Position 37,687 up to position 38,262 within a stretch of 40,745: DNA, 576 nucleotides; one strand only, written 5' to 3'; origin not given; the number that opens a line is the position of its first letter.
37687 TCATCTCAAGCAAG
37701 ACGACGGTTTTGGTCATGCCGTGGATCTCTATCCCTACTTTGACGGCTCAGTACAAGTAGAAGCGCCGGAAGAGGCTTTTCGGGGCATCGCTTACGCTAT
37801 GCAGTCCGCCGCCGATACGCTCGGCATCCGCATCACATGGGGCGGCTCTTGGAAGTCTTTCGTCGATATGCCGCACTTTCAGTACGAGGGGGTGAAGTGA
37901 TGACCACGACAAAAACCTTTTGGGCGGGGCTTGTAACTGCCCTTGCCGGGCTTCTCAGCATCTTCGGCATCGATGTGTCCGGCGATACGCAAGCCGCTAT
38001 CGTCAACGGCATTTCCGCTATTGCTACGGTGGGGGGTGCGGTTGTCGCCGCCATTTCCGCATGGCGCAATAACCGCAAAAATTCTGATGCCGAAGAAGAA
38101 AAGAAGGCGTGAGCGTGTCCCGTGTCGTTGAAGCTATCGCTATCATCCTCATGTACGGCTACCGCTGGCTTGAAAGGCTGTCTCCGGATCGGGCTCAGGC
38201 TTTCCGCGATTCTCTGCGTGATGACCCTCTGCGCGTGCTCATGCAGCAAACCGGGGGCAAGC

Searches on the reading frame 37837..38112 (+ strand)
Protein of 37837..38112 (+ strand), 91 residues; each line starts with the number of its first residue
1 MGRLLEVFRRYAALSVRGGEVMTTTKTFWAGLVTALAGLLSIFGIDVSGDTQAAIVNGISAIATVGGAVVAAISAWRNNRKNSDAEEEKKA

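Call 69: search_protein_families(library=pfam, proteins=[window:37837-38112:+], max_evalue=0.01)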
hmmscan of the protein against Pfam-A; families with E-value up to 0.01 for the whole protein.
window:37837-38112:+ (91 aa): 2 families
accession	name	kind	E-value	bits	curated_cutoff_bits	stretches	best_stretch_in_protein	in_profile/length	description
PF04103.21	CD20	-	0.0036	17.8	27.9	1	20-81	27-87/156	CD20-like family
PF04688.18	Holin_SPP1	-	0.0051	17.4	27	1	35-90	17-69/74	SPP1 phage holin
